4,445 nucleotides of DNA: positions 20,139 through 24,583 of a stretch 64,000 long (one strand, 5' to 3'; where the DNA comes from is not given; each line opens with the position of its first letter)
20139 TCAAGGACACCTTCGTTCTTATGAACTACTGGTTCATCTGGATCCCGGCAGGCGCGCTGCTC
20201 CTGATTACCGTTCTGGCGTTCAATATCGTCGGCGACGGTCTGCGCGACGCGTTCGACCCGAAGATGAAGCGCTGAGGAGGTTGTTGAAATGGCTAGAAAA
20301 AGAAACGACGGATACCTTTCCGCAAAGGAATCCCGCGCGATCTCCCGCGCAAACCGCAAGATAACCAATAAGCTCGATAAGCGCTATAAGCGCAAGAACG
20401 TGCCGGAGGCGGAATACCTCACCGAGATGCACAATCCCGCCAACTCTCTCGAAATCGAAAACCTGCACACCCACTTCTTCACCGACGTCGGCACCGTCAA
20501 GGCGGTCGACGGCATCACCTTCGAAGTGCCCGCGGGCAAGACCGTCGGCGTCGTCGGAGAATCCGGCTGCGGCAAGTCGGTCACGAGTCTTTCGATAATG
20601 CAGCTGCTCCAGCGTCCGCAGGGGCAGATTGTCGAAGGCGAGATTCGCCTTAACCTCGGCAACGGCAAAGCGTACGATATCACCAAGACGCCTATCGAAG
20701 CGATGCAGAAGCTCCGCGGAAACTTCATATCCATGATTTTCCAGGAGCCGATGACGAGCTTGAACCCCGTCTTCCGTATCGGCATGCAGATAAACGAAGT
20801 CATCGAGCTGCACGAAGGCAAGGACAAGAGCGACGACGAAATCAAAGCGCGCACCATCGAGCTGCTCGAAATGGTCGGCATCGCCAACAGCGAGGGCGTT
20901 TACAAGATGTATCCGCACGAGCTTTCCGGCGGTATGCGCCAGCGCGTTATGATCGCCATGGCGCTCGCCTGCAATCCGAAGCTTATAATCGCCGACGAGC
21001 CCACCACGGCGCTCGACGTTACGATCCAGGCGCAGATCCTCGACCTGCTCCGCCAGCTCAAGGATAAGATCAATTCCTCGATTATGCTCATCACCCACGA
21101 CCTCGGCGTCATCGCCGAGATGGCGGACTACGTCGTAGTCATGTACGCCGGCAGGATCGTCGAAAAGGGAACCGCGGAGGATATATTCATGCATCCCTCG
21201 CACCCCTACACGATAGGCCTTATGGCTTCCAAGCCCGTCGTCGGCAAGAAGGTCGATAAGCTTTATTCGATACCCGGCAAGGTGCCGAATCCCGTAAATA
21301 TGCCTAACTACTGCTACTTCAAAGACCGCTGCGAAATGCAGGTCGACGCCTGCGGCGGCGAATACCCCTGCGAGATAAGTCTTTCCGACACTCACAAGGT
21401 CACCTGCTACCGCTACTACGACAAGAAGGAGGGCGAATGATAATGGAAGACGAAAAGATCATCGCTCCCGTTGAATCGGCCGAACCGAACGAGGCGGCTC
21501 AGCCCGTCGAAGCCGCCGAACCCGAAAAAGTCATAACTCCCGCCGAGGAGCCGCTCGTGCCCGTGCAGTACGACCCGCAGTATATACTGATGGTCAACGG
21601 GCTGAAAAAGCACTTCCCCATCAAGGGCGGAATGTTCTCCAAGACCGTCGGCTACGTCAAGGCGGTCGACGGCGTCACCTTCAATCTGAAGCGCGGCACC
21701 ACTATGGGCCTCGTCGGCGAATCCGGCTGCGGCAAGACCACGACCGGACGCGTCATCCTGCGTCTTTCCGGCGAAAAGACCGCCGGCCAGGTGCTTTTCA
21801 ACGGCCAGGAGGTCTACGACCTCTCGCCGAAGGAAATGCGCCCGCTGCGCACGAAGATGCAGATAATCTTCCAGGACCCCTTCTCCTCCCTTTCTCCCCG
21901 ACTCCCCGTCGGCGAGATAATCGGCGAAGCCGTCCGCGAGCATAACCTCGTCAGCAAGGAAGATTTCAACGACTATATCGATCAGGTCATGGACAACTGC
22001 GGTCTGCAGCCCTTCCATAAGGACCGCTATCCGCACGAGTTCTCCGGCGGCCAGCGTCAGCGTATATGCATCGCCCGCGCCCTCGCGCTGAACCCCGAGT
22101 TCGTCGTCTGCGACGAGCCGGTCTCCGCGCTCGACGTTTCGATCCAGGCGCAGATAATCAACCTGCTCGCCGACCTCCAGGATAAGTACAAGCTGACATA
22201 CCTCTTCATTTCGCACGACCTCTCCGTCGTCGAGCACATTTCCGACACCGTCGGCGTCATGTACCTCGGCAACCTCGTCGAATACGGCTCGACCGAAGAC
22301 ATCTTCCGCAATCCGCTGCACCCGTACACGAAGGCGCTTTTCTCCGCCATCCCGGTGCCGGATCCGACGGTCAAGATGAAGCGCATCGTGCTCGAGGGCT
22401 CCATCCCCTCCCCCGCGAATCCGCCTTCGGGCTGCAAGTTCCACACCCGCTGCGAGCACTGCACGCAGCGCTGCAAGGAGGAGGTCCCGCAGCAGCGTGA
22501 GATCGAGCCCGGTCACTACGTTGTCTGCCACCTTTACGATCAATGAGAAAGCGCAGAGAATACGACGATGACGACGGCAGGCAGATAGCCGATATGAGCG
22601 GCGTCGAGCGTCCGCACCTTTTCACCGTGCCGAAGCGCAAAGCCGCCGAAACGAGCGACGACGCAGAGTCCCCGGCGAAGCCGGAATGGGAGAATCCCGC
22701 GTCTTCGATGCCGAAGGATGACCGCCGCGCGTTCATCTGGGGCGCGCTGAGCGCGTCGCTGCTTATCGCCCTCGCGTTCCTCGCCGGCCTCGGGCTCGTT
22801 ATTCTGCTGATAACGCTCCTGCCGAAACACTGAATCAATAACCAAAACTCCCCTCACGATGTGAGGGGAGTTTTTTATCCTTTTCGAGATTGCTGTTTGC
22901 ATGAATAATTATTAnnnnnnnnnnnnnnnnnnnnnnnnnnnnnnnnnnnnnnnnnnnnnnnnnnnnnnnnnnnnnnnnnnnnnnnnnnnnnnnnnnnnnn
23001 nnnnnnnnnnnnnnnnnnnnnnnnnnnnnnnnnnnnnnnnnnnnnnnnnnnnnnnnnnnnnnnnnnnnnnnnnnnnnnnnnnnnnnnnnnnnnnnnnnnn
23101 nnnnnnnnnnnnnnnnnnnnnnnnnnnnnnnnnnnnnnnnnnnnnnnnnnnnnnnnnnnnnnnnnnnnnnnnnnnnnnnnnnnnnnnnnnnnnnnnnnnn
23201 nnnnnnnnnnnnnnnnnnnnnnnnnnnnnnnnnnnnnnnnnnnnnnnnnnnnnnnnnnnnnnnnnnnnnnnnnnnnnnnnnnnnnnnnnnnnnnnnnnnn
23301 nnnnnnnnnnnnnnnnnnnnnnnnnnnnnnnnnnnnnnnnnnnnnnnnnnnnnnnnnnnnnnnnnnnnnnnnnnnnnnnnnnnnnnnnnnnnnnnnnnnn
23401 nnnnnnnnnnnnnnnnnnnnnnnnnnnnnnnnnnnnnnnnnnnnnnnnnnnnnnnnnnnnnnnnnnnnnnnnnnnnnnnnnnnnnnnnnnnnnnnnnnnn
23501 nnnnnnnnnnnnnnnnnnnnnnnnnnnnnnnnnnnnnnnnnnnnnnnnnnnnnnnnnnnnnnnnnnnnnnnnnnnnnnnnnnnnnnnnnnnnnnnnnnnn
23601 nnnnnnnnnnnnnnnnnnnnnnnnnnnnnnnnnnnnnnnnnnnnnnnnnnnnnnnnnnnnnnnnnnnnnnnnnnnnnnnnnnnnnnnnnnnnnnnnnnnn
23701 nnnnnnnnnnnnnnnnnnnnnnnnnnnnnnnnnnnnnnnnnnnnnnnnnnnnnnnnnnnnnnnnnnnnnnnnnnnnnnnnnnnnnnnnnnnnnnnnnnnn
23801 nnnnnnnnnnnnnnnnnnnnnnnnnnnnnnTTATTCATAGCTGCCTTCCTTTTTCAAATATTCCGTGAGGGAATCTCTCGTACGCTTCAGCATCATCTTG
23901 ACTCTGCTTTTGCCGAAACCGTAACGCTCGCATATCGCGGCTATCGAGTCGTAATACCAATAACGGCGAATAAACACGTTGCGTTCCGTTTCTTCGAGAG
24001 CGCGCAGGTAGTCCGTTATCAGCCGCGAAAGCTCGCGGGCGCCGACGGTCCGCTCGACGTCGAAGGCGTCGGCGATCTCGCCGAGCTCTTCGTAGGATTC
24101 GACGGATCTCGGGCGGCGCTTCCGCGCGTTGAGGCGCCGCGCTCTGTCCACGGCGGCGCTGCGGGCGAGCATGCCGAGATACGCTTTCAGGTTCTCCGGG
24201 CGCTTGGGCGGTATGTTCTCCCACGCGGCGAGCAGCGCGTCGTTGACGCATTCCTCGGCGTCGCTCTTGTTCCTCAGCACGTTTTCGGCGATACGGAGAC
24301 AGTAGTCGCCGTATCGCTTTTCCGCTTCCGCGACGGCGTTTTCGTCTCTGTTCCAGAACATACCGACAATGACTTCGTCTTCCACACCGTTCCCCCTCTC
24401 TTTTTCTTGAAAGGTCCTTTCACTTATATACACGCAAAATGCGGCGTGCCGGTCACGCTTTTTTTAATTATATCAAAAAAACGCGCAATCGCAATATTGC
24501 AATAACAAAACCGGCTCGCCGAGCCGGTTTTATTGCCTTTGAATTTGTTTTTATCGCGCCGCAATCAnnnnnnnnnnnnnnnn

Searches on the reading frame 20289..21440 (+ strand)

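Call 43: search_protein_families(library=pfam, proteins=[window:20289-21440:+], max_evalue=0.001)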
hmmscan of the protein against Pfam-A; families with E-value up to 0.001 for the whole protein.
window:20289-21440:+ (383 aa): 4 families
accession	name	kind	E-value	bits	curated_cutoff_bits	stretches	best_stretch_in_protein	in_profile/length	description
PF00005.33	ABC_tran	-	7.6e-26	91.8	25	1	74-240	2-137/137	ABC transporter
PF08352.17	oligo_HPY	-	5.3e-19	68.8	27.1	1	291-355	1-65/65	Oligopeptide/dipeptide transporter, C-terminal region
PF13304.12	AAA_21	-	2.8e-05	24.8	27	1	198-275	224-303/304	AAA domain, putative AbiEii toxin, Type IV TA system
PF02463.25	SMC_N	-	5.8e-05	23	40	1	85-285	26-212/220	RecF/RecN/SMC N terminal domain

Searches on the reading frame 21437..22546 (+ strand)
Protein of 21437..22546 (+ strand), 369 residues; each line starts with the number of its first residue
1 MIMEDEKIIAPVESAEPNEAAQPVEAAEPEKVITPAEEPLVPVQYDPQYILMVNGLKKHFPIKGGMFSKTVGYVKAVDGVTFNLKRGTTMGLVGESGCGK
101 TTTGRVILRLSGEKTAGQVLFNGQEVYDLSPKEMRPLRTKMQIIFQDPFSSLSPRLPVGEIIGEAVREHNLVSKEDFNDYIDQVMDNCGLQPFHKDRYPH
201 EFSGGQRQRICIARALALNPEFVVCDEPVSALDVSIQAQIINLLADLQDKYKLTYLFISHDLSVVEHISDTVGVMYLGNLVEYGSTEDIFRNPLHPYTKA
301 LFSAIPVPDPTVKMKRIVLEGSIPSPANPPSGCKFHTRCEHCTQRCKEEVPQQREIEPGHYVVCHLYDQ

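Call 43: search_protein_families(library=pfam, proteins=[window:21437-22546:+], max_evalue=0.001)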
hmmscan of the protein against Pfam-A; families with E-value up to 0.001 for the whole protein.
window:21437-22546:+ (369 aa): 3 families
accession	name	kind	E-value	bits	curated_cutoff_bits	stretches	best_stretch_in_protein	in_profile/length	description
PF00005.33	ABC_tran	-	6e-30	105.1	25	1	78-229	2-136/137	ABC transporter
PF08352.17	oligo_HPY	-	1.4e-20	73.9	27.1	1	281-346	1-65/65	Oligopeptide/dipeptide transporter, C-terminal region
PF13304.12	AAA_21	-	3.5e-05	24.5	27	0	196-265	232-303/304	AAA domain, putative AbiEii toxin, Type IV TA system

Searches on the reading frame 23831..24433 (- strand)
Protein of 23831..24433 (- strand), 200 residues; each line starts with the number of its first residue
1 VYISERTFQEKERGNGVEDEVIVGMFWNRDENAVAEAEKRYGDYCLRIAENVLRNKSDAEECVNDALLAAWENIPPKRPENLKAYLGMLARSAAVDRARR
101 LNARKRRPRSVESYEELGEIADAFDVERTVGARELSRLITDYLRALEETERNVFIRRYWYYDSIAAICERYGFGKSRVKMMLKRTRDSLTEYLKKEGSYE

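Call 28: search_protein_families(library=ncbifam, proteins=[window:23831-24433:-], max_evalue=0.01)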
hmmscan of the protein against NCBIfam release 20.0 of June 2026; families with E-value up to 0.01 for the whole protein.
window:23831-24433:- (200 aa): 52 families (the best 25 are shown)
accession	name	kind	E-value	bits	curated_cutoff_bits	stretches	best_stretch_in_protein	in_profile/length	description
TIGR02937.1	sigma70-ECF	superfamily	3e-18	66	42.9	1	36-193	5-165/165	sigma-70 family RNA polymerase sigma factor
TIGR02985.1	Sig70_bacteroi1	subfamily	3.6e-15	56.5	126.4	1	39-192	8-161/162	RNA polymerase sigma-70 factor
NF008888.0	PRK11922.1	equivalog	5.5e-15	55.6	204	1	9-196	7-199/231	RNA polymerase sigma factor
NF009172.0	PRK12519.1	subfamily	2e-13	50.3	222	1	17-194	14-190/194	RNA polymerase sigma factor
NF058625.1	sigma_PG0214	equivalog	3.1e-12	46.5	130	1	45-199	17-167/170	GFO_1088 family ECF-type sigma factor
NF009190.0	PRK12538.1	equivalog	1.6e-10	41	303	1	19-196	50-222/233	RNA polymerase sigma factor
TIGR02983.1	SigE-fam_strep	subfamily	4.2e-10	39.7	141.55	1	39-195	13-160/162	SigE family RNA polymerase sigma factor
NF007228.0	PRK09646.1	subfamily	1.7e-09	37.6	226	1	15-190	13-184/194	ECF RNA polymerase sigma factor SigK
NF009176.0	PRK12524.1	equivalog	3.2e-09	36.8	264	1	15-193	9-184/196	RNA polymerase sigma factor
NF010500.0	PRK13919.1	subfamily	4.8e-09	36.7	226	1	16-193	7-183/186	putative RNA polymerase sigma E protein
TIGR02943.1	Sig70_famx1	hypoth_equivalog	1.6e-08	34.6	162.2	1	44-108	14-76/188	RNA polymerase sigma-70 factor, TIGR02943 family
NF004113.0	PRK05602.1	equivalog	2e-08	34.1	208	1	10-196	23-204/211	RNA polymerase sigma factor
NF007227.0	PRK09645.1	subfamily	3e-08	33.8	202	1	41-180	22-161/177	sigma-70 family RNA polymerase sigma factor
NF007224.0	PRK09642.1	equivalog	4.2e-08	33.3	212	1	40-196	3-157/160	RNA polymerase sigma factor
NF007223.0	PRK09641.1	equivalog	5.2e-08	32.9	209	1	29-195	15-186/187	RNA polymerase sigma factor SigW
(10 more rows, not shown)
